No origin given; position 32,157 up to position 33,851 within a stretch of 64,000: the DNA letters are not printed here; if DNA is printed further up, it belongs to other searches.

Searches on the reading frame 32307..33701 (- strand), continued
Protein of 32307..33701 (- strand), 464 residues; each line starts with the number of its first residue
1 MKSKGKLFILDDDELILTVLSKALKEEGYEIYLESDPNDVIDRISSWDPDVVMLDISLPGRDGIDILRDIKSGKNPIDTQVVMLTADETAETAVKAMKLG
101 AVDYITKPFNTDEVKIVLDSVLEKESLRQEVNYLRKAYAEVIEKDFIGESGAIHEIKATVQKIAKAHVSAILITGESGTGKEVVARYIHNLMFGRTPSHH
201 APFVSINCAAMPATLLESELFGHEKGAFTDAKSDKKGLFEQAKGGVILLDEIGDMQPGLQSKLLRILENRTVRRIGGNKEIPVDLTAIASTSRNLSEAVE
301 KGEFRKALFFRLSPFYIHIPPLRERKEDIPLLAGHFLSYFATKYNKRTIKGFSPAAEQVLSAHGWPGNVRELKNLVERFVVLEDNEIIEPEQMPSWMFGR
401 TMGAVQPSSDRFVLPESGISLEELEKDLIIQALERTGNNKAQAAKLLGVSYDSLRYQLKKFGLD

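Call 47: find_homologous_proteins(query=window:32307-33701:-, max_evalue=1e-30)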
Query window:32307-33701:- (464 aa): 8000 proteins with E <= 1e-30 among 8000 candidates; the best 120 are listed.
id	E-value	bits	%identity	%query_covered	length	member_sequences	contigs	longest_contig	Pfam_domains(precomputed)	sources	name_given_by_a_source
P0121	0.0e+0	1022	100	100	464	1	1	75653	PF00158.33,PF07724.21,PF25601.2,PF02954.26,PF14532.13,PF07728.21,PF00072.31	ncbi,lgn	-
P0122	7.7e-265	897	87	100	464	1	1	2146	PF00158.33,PF07724.21,PF25601.2,PF02954.26,PF14532.13,PF07728.21,PF00072.31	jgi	-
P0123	5.7e-232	789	88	89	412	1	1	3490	PF00158.33,PF07724.21,PF25601.2,PF02954.26,PF00004.36,PF14532.13,PF07728.21,PF00072.31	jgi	jgi:DNA-binding NtrC family response regulator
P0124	2.9e-228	776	74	100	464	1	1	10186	PF00158.33,PF25601.2,PF02954.26,PF14532.13,PF07728.21,PF00072.31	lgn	-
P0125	6.0e-221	752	72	100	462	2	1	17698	PF00158.33,PF07724.21,PF25601.2,PF02954.26,PF14532.13,PF07728.21,PF00072.31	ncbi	-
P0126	1.9e-218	744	73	100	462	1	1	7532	PF00158.33,PF07724.21,PF25601.2,PF02954.26,PF00004.36,PF14532.13,PF07728.21,PF00072.31,PF01078.28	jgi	jgi:DNA-binding NtrC family response regulator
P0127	2.9e-216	737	72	100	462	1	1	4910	PF00158.33,PF07724.21,PF25601.2,PF02954.26,PF00004.36,PF14532.13,PF07728.21,PF00072.31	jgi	-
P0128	1.8e-215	734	71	100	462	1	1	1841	PF00158.33,PF25601.2,PF02954.26,PF00004.36,PF14532.13,PF07728.21,PF00072.31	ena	-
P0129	7.1e-215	732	71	100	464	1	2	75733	PF00158.33,PF07724.21,PF25601.2,PF02954.26,PF14532.13,PF07728.21,PF00072.31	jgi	jgi:DNA-binding NtrC family response regulator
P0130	2.2e-214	731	71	100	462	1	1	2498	PF00158.33,PF07724.21,PF25601.2,PF02954.26,PF14532.13,PF07728.21,PF00072.31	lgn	-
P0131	5.2e-214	730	71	100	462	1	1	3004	PF00158.33,PF07724.21,PF25601.2,PF02954.26,PF14532.13,PF07728.21,PF00072.31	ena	-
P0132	1.3e-213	728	71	100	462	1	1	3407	PF00158.33,PF07724.21,PF25601.2,PF02954.26,PF14532.13,PF07728.21,PF00072.31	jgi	jgi:two-component system, NtrC family, response regulator AtoC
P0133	1.7e-212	725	70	100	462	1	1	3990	PF00158.33,PF07724.21,PF25601.2,PF02954.26,PF00004.36,PF14532.13,PF07728.21,PF00072.31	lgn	-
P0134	1.7e-212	725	70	100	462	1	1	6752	PF00158.33,PF07724.21,PF25601.2,PF02954.26,PF00004.36,PF14532.13,PF07728.21,PF00072.31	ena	-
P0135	2.3e-212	724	71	100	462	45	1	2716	PF00158.33,PF07724.21,PF25601.2,PF02954.26,PF14532.13,PF07728.21,PF00072.31,PF01078.28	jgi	jgi:DNA-binding NtrC family response regulator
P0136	2.8e-212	724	70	100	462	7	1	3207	PF00158.33,PF07724.21,PF25601.2,PF02954.26,PF14532.13,PF07728.21,PF00072.31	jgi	-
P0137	3.5e-212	723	70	100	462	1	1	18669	PF00158.33,PF07724.21,PF25601.2,PF02954.26,PF00004.36,PF14532.13,PF07728.21,PF00072.31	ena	-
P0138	4.2e-212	723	70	100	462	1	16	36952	PF00158.33,PF07724.21,PF25601.2,PF02954.26,PF00004.36,PF14532.13,PF07728.21,PF00072.31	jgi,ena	jgi:DNA-binding NtrC family response regulator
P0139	9.3e-212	722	70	100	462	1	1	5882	PF00158.33,PF07724.21,PF25601.2,PF02954.26,PF00004.36,PF14532.13,PF07728.21,PF00072.31,PF01078.28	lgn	-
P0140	1.4e-211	721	70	100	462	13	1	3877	PF00158.33,PF07724.21,PF25601.2,PF02954.26,PF00004.36,PF14532.13,PF07728.21,PF00072.31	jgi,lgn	jgi:DNA-binding NtrC family response regulator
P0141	1.6e-211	721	70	100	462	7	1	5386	PF00158.33,PF07724.21,PF25601.2,PF02954.26,PF00004.36,PF14532.13,PF07728.21,PF00072.31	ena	-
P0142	1.8e-211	721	70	100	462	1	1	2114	PF00158.33,PF07724.21,PF25601.2,PF02954.26,PF00004.36,PF14532.13,PF07728.21,PF00072.31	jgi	jgi:DNA-binding NtrC family response regulator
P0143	2.2e-211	721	71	100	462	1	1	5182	PF00158.33,PF07724.21,PF25601.2,PF02954.26,PF14532.13,PF07728.21,PF00072.31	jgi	jgi:DNA-binding NtrC family response regulator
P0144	2.9e-211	720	70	100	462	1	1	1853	PF00158.33,PF07724.21,PF25601.2,PF02954.26,PF00004.36,PF14532.13,PF07728.21,PF00072.31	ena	-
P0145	3.2e-211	720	70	100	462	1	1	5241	PF00158.33,PF07724.21,PF25601.2,PF02954.26,PF00004.36,PF14532.13,PF07728.21,PF00072.31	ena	-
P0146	7.6e-211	719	70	100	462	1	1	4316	PF00158.33,PF07724.21,PF25601.2,PF02954.26,PF14532.13,PF07728.21,PF00072.31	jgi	jgi:DNA-binding NtrC family response regulator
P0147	8.1e-211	719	70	100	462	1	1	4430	PF00158.33,PF07724.21,PF25601.2,PF02954.26,PF14532.13,PF07728.21,PF00072.31,PF01078.28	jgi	-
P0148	1.1e-210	719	70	100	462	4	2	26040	PF00158.33,PF07724.21,PF25601.2,PF02954.26,PF14532.13,PF07728.21,PF00072.31,PF01078.28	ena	-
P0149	1.6e-210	718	70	100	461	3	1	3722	PF00158.33,PF07724.21,PF25601.2,PF02954.26,PF14532.13,PF07728.21,PF00072.31,PF01078.28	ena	-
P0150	2.2e-210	718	70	100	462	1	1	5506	PF00158.33,PF07724.21,PF25601.2,PF02954.26,PF00004.36,PF14532.13,PF07728.21,PF00072.31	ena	-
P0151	2.2e-210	718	70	100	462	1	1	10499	PF00158.33,PF07724.21,PF25601.2,PF02954.26,PF00004.36,PF14532.13,PF07728.21,PF00072.31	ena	-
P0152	3.8e-210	717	69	100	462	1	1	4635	PF00158.33,PF07724.21,PF25601.2,PF02954.26,PF00004.36,PF14532.13,PF07728.21,PF00072.31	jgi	jgi:DNA-binding NtrC family response regulator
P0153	4.8e-210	716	70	100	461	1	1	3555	PF00158.33,PF07724.21,PF25601.2,PF02954.26,PF14532.13,PF07728.21,PF00072.31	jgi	jgi:DNA-binding NtrC family response regulator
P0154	5.0e-210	716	70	100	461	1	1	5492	PF00158.33,PF07724.21,PF25601.2,PF02954.26,PF14532.13,PF07728.21,PF00072.31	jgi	-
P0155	1.2e-209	715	69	99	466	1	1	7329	PF00158.33,PF07724.21,PF25601.2,PF02954.26,PF00004.36,PF14532.13,PF07728.21,PF00072.31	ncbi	-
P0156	1.3e-209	715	70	100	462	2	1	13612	PF00158.33,PF07724.21,PF25601.2,PF02954.26,PF14532.13,PF07728.21,PF00072.31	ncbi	-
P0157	1.5e-209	715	68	100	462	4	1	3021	PF00158.33,PF07724.21,PF25601.2,PF02954.26,PF14532.13,PF07728.21,PF00072.31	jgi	jgi:DNA-binding NtrC family response regulator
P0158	1.8e-209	715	69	100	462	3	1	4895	PF00158.33,PF07724.21,PF25601.2,PF02954.26,PF14532.13,PF07728.21,PF00072.31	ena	-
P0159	1.9e-209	714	70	100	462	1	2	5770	PF00158.33,PF07724.21,PF25601.2,PF02954.26,PF14532.13,PF07728.21,PF00072.31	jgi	jgi:DNA-binding NtrC family response regulator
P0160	1.9e-209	714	69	99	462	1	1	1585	PF00158.33,PF07724.21,PF25601.2,PF02954.26,PF14532.13,PF07728.21,PF00072.31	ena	-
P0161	2.2e-209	714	69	100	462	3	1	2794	PF00158.33,PF07724.21,PF25601.2,PF02954.26,PF14532.13,PF07728.21,PF00072.31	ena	-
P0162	2.7e-209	714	70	100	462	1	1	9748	PF00158.33,PF07724.21,PF25601.2,PF02954.26,PF00004.36,PF14532.13,PF07728.21,PF00072.31,PF01078.28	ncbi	-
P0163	3.1e-209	714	70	100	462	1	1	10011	PF00158.33,PF07724.21,PF25601.2,PF02954.26,PF00004.36,PF14532.13,PF07728.21,PF00072.31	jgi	jgi:DNA-binding NtrC family response regulator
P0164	3.2e-209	714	69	99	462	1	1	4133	PF00158.33,PF07724.21,PF25601.2,PF02954.26,PF14532.13,PF07728.21,PF00072.31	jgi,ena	-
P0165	4.1e-209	713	69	100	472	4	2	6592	PF00158.33,PF07724.21,PF25601.2,PF02954.26,PF00004.36,PF14532.13,PF07728.21,PF00072.31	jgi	jgi:DNA-binding NtrC family response regulator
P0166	4.6e-209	713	69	100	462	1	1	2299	PF00158.33,PF07724.21,PF25601.2,PF02954.26,PF14532.13,PF07728.21,PF00072.31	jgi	-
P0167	9.6e-209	712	69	100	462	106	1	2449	PF00158.33,PF07724.21,PF25601.2,PF02954.26,PF14532.13,PF07728.21,PF00072.31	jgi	jgi:DNA-binding NtrC family response regulator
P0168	1.8e-208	711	69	100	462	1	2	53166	PF00158.33,PF07724.21,PF25601.2,PF02954.26,PF00004.36,PF14532.13,PF07728.21,PF00072.31,PF01078.28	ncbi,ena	-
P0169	2.7e-208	711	68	100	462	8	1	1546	PF00158.33,PF07724.21,PF25601.2,PF02954.26,PF00004.36,PF14532.13,PF07728.21,PF00072.31,PF01078.28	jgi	-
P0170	3.1e-208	710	68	100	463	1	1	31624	PF00158.33,PF07724.21,PF25601.2,PF02954.26,PF00004.36,PF14532.13,PF07728.21,PF00072.31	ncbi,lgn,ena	-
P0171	3.3e-208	710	68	100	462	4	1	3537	PF00158.33,PF07724.21,PF25601.2,PF02954.26,PF00004.36,PF14532.13,PF07728.21,PF00072.31,PF01078.28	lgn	-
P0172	4.0e-208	710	68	100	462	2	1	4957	PF00158.33,PF07724.21,PF25601.2,PF02954.26,PF00004.36,PF14532.13,PF07728.21,PF00072.31,PF01078.28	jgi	-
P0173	5.9e-208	710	67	100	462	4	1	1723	PF00158.33,PF07724.21,PF25601.2,PF02954.26,PF00004.36,PF14532.13,PF07728.21,PF00072.31,PF01078.28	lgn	-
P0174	6.8e-208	709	67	100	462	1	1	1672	PF00158.33,PF07724.21,PF25601.2,PF02954.26,PF00004.36,PF14532.13,PF07728.21,PF00072.31,PF01078.28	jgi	jgi:DNA-binding NtrC family response regulator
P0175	8.6e-208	709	67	100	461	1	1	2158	PF00158.33,PF07724.21,PF25601.2,PF02954.26,PF00004.36,PF14532.13,PF07728.21,PF00072.31,PF01078.28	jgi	-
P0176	1.2e-207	709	67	100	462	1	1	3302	PF00158.33,PF07724.21,PF25601.2,PF02954.26,PF00004.36,PF14532.13,PF07728.21,PF00072.31,PF01078.28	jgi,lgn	jgi:DNA-binding NtrC family response regulator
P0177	1.7e-207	708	67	100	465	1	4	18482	PF00158.33,PF07724.21,PF25601.2,PF02954.26,PF00004.36,PF14532.13,PF07728.21,PF00072.31,PF01078.28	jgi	jgi:DNA-binding NtrC family response regulator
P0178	1.9e-207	708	67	100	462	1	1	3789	PF00158.33,PF07724.21,PF25601.2,PF02954.26,PF00004.36,PF14532.13,PF07728.21,PF00072.31,PF01078.28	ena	-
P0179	2.0e-207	708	70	100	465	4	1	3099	PF00158.33,PF07724.21,PF25601.2,PF02954.26,PF00004.36,PF14532.13,PF07728.21,PF00072.31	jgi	jgi:DNA-binding NtrC family response regulator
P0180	2.7e-207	707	67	100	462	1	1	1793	PF00158.33,PF07724.21,PF25601.2,PF02954.26,PF00004.36,PF14532.13,PF07728.21,PF00072.31,PF01078.28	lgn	-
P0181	4.6e-207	707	67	100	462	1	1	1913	PF00158.33,PF07724.21,PF25601.2,PF02954.26,PF00004.36,PF14532.13,PF07728.21,PF00072.31,PF01078.28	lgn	-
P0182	5.2e-207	706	68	100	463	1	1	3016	PF00158.33,PF07724.21,PF25601.2,PF02954.26,PF14532.13,PF07728.21,PF00072.31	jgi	jgi:DNA-binding NtrC family response regulator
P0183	6.4e-207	706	67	100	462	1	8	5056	PF00158.33,PF07724.21,PF25601.2,PF02954.26,PF00004.36,PF14532.13,PF07728.21,PF00072.31,PF01078.28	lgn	-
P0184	1.2e-206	705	67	100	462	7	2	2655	PF00158.33,PF07724.21,PF25601.2,PF02954.26,PF00004.36,PF14532.13,PF07728.21,PF00072.31,PF01078.28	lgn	-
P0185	1.3e-206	705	67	100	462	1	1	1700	PF00158.33,PF07724.21,PF25601.2,PF02954.26,PF00004.36,PF14532.13,PF07728.21,PF00072.31,PF01078.28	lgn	-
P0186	1.3e-206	705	67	100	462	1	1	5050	PF00158.33,PF07724.21,PF25601.2,PF02954.26,PF00004.36,PF14532.13,PF07728.21,PF00072.31,PF01078.28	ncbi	-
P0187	1.5e-206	705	67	100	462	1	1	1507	PF00158.33,PF07724.21,PF25601.2,PF02954.26,PF00004.36,PF14532.13,PF07728.21,PF00072.31,PF01078.28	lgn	-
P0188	1.6e-206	705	68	100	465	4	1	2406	PF00158.33,PF07724.21,PF25601.2,PF02954.26,PF14532.13,PF07728.21,PF00072.31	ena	-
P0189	1.8e-206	705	67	100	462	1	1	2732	PF00158.33,PF07724.21,PF25601.2,PF02954.26,PF00004.36,PF14532.13,PF07728.21,PF00072.31,PF01078.28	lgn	-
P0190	1.9e-206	705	67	100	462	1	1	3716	PF00158.33,PF07724.21,PF25601.2,PF02954.26,PF00004.36,PF14532.13,PF07728.21,PF00072.31,PF01078.28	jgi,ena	-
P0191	2.0e-206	705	68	100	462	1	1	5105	PF00158.33,PF07724.21,PF25601.2,PF02954.26,PF14532.13,PF07728.21,PF00072.31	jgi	jgi:DNA-binding NtrC family response regulator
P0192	2.0e-206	704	68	100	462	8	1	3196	PF00158.33,PF07724.21,PF25601.2,PF02954.26,PF00004.36,PF14532.13,PF07728.21,PF00072.31,PF01078.28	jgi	-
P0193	2.1e-206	704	68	100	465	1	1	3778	PF00158.33,PF07724.21,PF25601.2,PF02954.26,PF14532.13,PF07728.21,PF00072.31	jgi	jgi:two-component system response regulator AtoC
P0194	2.2e-206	704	67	100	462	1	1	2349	PF00158.33,PF07724.21,PF25601.2,PF02954.26,PF00004.36,PF14532.13,PF07728.21,PF00072.31,PF01078.28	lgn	-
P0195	2.3e-206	704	66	100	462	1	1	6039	PF00158.33,PF07724.21,PF25601.2,PF02954.26,PF00004.36,PF14532.13,PF07728.21,PF00072.31,PF01078.28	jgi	jgi:DNA-binding NtrC family response regulator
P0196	2.6e-206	704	67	100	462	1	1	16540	PF00158.33,PF07724.21,PF25601.2,PF02954.26,PF00004.36,PF14532.13,PF07728.21,PF00072.31,PF01078.28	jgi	-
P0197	2.9e-206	704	68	100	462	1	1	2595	PF00158.33,PF07724.21,PF25601.2,PF02954.26,PF00004.36,PF14532.13,PF07728.21,PF00072.31,PF01078.28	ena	-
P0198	2.9e-206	704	69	100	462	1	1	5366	PF00158.33,PF07724.21,PF25601.2,PF02954.26,PF14532.13,PF07728.21,PF00072.31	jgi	jgi:DNA-binding NtrC family response regulator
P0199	3.2e-206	704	67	100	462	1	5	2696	PF00158.33,PF07724.21,PF25601.2,PF02954.26,PF00004.36,PF14532.13,PF07728.21,PF00072.31,PF01078.28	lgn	-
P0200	3.7e-206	704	69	100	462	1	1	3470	PF00158.33,PF07724.21,PF25601.2,PF02954.26,PF14532.13,PF07728.21,PF00072.31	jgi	jgi:DNA-binding NtrC family response regulator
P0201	4.3e-206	703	67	100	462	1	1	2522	PF00158.33,PF07724.21,PF25601.2,PF02954.26,PF00004.36,PF14532.13,PF07728.21,PF00072.31,PF01078.28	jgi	jgi:DNA-binding NtrC family response regulator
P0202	4.9e-206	703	66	100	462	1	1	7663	PF00158.33,PF07724.21,PF25601.2,PF02954.26,PF00004.36,PF14532.13,PF07728.21,PF00072.31,PF01078.28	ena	-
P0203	8.2e-206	702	66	100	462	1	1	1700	PF00158.33,PF07724.21,PF25601.2,PF02954.26,PF00004.36,PF14532.13,PF07728.21,PF00072.31,PF01078.28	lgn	-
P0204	1.1e-205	702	68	100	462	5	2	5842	PF00158.33,PF07724.21,PF25601.2,PF02954.26,PF00004.36,PF14532.13,PF07728.21,PF00072.31,PF01078.28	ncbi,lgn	-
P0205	1.5e-205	702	67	100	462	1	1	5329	PF00158.33,PF07724.21,PF25601.2,PF02954.26,PF00004.36,PF14532.13,PF07728.21,PF00072.31,PF01078.28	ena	-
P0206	1.6e-205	702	67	100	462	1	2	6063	PF00158.33,PF07724.21,PF25601.2,PF02954.26,PF00004.36,PF14532.13,PF07728.21,PF00072.31,PF01078.28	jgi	jgi:DNA-binding NtrC family response regulator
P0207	1.7e-205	701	67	100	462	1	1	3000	PF00158.33,PF07724.21,PF25601.2,PF02954.26,PF00004.36,PF14532.13,PF07728.21,PF00072.31,PF01078.28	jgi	jgi:two-component system, NtrC family, response regulator AtoC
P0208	1.7e-205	701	67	100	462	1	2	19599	PF00158.33,PF07724.21,PF25601.2,PF02954.26,PF00004.36,PF14532.13,PF07728.21,PF00072.31,PF01078.28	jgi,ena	jgi:DNA-binding NtrC family response regulator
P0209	1.7e-205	701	67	100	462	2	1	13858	PF00158.33,PF07724.21,PF25601.2,PF02954.26,PF00004.36,PF14532.13,PF07728.21,PF00072.31,PF01078.28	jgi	-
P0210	1.8e-205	701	67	100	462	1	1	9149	PF00158.33,PF07724.21,PF25601.2,PF02954.26,PF00004.36,PF14532.13,PF07728.21,PF00072.31,PF01078.28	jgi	-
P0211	2.6e-205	701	67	100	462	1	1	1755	PF00158.33,PF07724.21,PF25601.2,PF02954.26,PF00004.36,PF14532.13,PF07728.21,PF00072.31,PF01078.28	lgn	-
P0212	2.6e-205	701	67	100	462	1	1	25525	PF00158.33,PF07724.21,PF25601.2,PF02954.26,PF00004.36,PF14532.13,PF07728.21,PF00072.31,PF01078.28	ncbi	-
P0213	2.9e-205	701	67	100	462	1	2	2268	PF00158.33,PF07724.21,PF25601.2,PF02954.26,PF00004.36,PF14532.13,PF07728.21,PF00072.31,PF01078.28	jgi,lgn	-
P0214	3.1e-205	701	66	100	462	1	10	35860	PF00158.33,PF07724.21,PF25601.2,PF02954.26,PF00004.36,PF14532.13,PF07728.21,PF00072.31,PF01078.28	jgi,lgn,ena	jgi:DNA-binding NtrC family response regulator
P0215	3.8e-205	700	66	100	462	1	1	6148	PF00158.33,PF07724.21,PF25601.2,PF02954.26,PF00004.36,PF14532.13,PF07728.21,PF00072.31,PF01078.28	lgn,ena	-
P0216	4.2e-205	700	66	100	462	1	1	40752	PF00158.33,PF07724.21,PF25601.2,PF02954.26,PF00004.36,PF14532.13,PF07728.21,PF00072.31,PF01078.28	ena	-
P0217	4.4e-205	700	67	100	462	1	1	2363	PF00158.33,PF07724.21,PF25601.2,PF02954.26,PF00004.36,PF14532.13,PF07728.21,PF00072.31,PF01078.28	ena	-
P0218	6.1e-205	700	67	100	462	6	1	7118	PF00158.33,PF07724.21,PF25601.2,PF02954.26,PF00004.36,PF14532.13,PF07728.21,PF00072.31,PF01078.28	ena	-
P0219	6.5e-205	700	66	100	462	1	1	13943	PF00158.33,PF07724.21,PF25601.2,PF02954.26,PF00004.36,PF14532.13,PF07728.21,PF00072.31,PF01078.28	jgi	jgi:DNA-binding NtrC family response regulator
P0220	6.8e-205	699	67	100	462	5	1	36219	PF00158.33,PF07724.21,PF25601.2,PF02954.26,PF00004.36,PF14532.13,PF07728.21,PF00072.31,PF01078.28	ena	-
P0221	7.7e-205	699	66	100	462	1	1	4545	PF00158.33,PF07724.21,PF25601.2,PF02954.26,PF00004.36,PF14532.13,PF07728.21,PF00072.31,PF01078.28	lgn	-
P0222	8.5e-205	699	67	100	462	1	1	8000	PF00158.33,PF07724.21,PF25601.2,PF02954.26,PF00004.36,PF14532.13,PF07728.21,PF00072.31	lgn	-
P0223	9.1e-205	699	66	100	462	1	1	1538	PF00158.33,PF07724.21,PF25601.2,PF02954.26,PF00004.36,PF14532.13,PF07728.21,PF00072.31,PF01078.28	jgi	jgi:DNA-binding NtrC family response regulator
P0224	9.3e-205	699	69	100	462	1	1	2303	PF00158.33,PF07724.21,PF25601.2,PF02954.26,PF14532.13,PF07728.21,PF00072.31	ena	-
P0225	9.4e-205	699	66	100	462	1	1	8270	PF00158.33,PF07724.21,PF25601.2,PF02954.26,PF00004.36,PF14532.13,PF07728.21,PF00072.31,PF01078.28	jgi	jgi:DNA-binding NtrC family response regulator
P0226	1.1e-204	699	66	100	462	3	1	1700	PF00158.33,PF07724.21,PF25601.2,PF02954.26,PF00004.36,PF14532.13,PF07728.21,PF00072.31,PF01078.28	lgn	-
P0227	1.1e-204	699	66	100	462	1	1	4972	PF00158.33,PF07724.21,PF25601.2,PF02954.26,PF00004.36,PF14532.13,PF07728.21,PF00072.31,PF01078.28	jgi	-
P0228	1.1e-204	699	67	100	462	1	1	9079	PF00158.33,PF07724.21,PF25601.2,PF02954.26,PF00004.36,PF14532.13,PF07728.21,PF00072.31,PF01078.28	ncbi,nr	ncbi:MAG: sigma-54 dependent transcriptional regulator [Desulfobacterales bacterium]|nr:sigma-54 dep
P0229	1.4e-204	698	68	100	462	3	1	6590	PF00158.33,PF07724.21,PF25601.2,PF02954.26,PF14532.13,PF07728.21,PF00072.31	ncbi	-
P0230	1.5e-204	698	66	100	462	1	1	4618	PF00158.33,PF07724.21,PF25601.2,PF02954.26,PF00004.36,PF14532.13,PF07728.21,PF00072.31,PF01078.28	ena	-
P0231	1.6e-204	698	67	100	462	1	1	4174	PF00158.33,PF07724.21,PF25601.2,PF02954.26,PF00004.36,PF14532.13,PF07728.21,PF00072.31,PF01078.28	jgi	-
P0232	1.8e-204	698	66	100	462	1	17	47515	PF00158.33,PF07724.21,PF25601.2,PF02954.26,PF00004.36,PF14532.13,PF07728.21,PF00072.31,PF01078.28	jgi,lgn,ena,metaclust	metaclust:\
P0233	1.8e-204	698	66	100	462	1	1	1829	PF00158.33,PF07724.21,PF25601.2,PF02954.26,PF00004.36,PF14532.13,PF07728.21,PF00072.31,PF01078.28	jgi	jgi:DNA-binding NtrC family response regulator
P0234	2.2e-204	698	67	100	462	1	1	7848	PF00158.33,PF07724.21,PF25601.2,PF02954.26,PF00004.36,PF14532.13,PF07728.21,PF00072.31,PF01078.28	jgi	jgi:DNA-binding NtrC family response regulator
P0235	2.3e-204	698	67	100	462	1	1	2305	PF00158.33,PF07724.21,PF25601.2,PF02954.26,PF00004.36,PF14532.13,PF07728.21,PF00072.31,PF01078.28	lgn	-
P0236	2.6e-204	698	66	100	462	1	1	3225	PF00158.33,PF07724.21,PF25601.2,PF02954.26,PF00004.36,PF14532.13,PF07728.21,PF00072.31,PF01078.28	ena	-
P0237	4.2e-204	697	66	100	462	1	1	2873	PF00158.33,PF07724.21,PF25601.2,PF02954.26,PF00004.36,PF14532.13,PF07728.21,PF00072.31,PF01078.28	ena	-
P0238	4.4e-204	697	66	100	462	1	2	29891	PF00158.33,PF07724.21,PF25601.2,PF02954.26,PF00004.36,PF14532.13,PF07728.21,PF00072.31,PF01078.28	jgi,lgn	-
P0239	4.6e-204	697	68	100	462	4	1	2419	PF00158.33,PF07724.21,PF25601.2,PF02954.26,PF14532.13,PF07728.21,PF00072.31,PF01078.28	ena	-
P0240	5.4e-204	697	68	100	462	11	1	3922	PF00158.33,PF07724.21,PF25601.2,PF02954.26,PF00004.36,PF14532.13,PF07728.21,PF00072.31,PF01078.28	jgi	jgi:DNA-binding NtrC family response regulator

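Call 52: find_encoding_contigs(protein=P0121, flank=1000, max_places=2)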
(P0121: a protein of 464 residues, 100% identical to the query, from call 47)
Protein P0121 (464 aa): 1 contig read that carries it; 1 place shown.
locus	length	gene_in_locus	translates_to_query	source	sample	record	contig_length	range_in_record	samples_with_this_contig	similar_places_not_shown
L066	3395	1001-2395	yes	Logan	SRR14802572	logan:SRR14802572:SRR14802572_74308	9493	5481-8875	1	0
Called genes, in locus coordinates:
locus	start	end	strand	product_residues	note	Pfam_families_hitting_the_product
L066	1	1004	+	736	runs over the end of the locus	PF00672:HAMP, PF00989:PAS, PF13188:PAS_8, PF13426:PAS_9, PF08448:PAS_4, PF13426:PAS_9, PF00512:HisKA, PF02518:HATPase_c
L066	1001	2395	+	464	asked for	PF00072:Response_reg, PF00158:Sigma54_activat, PF14532:Sigma54_activ_2, PF07724:AAA_2, PF07728:AAA_5 (weak), PF25601:AAA_lid_14, PF02954:HTH_8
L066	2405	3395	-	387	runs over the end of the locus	-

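Call 54: find_encoding_contigs(protein=P0243, flank=5000, max_places=2)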
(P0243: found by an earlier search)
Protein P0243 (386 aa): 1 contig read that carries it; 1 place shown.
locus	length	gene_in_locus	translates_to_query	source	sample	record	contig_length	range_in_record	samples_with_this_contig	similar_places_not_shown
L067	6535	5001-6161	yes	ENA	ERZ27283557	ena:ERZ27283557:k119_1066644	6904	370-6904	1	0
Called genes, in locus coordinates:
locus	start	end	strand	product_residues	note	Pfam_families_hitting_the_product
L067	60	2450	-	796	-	PF14522:Cytochrome_C7 (faint), PF14537:Cytochrom_c3_2 (faint), PF22113:Mtrc-MtrF_II-IV_dom (faint), PF09699:Paired_CXXCH_1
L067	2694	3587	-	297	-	-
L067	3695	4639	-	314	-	PF14522:Cytochrome_C7 (faint)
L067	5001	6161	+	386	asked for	PF14522:Cytochrome_C7 (faint), PF22113:Mtrc-MtrF_II-IV_dom (weak)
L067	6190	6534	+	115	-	?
